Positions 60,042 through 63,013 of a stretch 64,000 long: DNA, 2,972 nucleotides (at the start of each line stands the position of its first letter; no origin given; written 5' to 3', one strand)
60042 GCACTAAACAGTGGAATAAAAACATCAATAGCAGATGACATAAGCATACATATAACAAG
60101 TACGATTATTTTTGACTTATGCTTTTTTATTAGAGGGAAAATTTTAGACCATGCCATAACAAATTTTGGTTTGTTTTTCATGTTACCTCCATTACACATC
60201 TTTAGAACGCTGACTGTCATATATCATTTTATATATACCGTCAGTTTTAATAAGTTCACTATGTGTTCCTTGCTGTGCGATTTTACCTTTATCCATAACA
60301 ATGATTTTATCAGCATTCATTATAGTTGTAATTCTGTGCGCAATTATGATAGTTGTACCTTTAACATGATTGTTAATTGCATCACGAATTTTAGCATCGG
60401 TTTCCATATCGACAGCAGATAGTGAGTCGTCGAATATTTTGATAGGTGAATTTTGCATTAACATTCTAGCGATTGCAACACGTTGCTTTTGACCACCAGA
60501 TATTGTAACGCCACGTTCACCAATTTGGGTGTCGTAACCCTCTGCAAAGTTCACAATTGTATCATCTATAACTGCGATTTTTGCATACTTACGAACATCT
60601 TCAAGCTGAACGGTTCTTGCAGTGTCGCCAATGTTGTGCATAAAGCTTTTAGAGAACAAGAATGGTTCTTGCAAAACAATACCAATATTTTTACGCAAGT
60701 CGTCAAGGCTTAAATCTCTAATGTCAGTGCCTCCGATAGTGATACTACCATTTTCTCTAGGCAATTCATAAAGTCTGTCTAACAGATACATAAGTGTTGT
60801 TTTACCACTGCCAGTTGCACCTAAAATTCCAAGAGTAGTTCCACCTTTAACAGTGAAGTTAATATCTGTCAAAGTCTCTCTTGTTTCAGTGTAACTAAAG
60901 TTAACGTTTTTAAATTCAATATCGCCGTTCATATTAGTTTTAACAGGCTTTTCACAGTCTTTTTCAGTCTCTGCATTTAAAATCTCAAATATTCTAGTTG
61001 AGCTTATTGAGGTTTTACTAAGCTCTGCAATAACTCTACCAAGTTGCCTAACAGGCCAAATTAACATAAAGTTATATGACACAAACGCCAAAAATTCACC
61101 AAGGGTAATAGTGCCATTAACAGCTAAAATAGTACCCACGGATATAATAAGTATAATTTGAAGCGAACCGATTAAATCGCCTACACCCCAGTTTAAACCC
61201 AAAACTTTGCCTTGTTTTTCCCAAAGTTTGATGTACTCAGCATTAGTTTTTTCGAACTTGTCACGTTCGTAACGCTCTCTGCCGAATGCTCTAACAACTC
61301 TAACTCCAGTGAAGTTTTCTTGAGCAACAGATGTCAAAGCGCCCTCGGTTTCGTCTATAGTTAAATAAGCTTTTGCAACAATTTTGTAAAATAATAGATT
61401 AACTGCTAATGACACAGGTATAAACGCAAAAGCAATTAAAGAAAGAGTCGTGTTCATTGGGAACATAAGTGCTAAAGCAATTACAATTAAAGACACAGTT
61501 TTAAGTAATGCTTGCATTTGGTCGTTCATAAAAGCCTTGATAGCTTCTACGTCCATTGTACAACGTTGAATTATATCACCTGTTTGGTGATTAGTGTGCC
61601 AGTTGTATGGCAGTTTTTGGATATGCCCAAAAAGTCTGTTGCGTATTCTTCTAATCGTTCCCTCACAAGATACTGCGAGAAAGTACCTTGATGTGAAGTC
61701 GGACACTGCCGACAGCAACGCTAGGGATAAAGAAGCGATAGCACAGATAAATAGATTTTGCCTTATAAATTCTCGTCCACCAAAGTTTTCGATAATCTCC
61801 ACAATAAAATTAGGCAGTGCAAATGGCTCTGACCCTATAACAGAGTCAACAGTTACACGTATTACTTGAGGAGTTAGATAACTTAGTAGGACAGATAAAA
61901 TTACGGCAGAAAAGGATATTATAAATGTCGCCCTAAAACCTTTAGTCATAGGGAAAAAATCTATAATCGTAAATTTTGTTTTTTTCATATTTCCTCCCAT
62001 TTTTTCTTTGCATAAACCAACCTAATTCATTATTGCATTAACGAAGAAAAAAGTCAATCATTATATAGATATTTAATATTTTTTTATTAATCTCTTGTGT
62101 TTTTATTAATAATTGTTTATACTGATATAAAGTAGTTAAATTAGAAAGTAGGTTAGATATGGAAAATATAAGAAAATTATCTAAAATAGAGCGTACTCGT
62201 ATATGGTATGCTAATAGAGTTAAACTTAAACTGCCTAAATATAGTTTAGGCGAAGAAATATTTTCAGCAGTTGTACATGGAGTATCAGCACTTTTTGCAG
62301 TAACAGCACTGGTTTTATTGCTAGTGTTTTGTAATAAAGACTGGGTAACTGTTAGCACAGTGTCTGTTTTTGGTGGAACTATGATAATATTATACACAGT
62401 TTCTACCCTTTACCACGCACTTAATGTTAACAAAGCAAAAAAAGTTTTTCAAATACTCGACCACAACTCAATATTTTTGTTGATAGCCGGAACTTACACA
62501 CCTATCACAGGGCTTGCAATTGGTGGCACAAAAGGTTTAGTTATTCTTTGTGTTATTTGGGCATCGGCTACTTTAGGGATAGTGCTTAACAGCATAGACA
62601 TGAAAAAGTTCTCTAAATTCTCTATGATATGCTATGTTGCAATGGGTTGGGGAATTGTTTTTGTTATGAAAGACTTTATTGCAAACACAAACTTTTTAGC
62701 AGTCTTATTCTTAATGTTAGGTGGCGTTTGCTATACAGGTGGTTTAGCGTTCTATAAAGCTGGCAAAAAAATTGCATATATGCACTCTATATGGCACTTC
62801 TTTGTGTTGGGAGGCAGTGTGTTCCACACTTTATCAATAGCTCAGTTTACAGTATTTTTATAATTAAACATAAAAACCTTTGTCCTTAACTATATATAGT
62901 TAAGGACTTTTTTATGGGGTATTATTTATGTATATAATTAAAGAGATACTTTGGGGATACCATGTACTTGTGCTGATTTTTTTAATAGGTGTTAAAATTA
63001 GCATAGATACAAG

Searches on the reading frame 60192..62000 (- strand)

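Call 40: search_protein_families(library=pfam, proteins=[window:60192-62000:-], max_evalue=0.00001)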
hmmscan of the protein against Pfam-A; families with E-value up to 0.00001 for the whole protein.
window:60192-62000:- (602 aa): 3 families
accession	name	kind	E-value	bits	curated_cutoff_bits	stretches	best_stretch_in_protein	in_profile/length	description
PF00664.28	ABC_membrane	-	5.6e-47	161.2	28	1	26-317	1-274/274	ABC transporter transmembrane region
PF00005.33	ABC_tran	-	7.6e-26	91.8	25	1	377-526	1-135/137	ABC transporter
PF02463.25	SMC_N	-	4.7e-06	26.6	40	0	320-570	135-212/220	RecF/RecN/SMC N terminal domain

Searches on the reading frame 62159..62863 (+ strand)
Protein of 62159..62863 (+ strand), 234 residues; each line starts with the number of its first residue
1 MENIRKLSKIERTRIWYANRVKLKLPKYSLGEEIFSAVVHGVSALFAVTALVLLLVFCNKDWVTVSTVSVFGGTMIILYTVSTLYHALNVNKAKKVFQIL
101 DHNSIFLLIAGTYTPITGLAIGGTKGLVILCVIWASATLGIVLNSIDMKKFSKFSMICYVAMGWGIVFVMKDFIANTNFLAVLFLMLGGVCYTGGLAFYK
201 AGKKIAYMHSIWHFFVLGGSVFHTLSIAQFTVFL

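Call 40: search_protein_families(library=pfam, proteins=[window:62159-62863:+], max_evalue=0.00001)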
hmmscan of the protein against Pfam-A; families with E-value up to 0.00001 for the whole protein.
window:62159-62863:+ (234 aa): 1 family
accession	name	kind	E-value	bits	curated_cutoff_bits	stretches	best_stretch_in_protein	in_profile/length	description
PF03006.26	HlyIII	-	2e-35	122.9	26.2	1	30-223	3-223/224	Haemolysin-III related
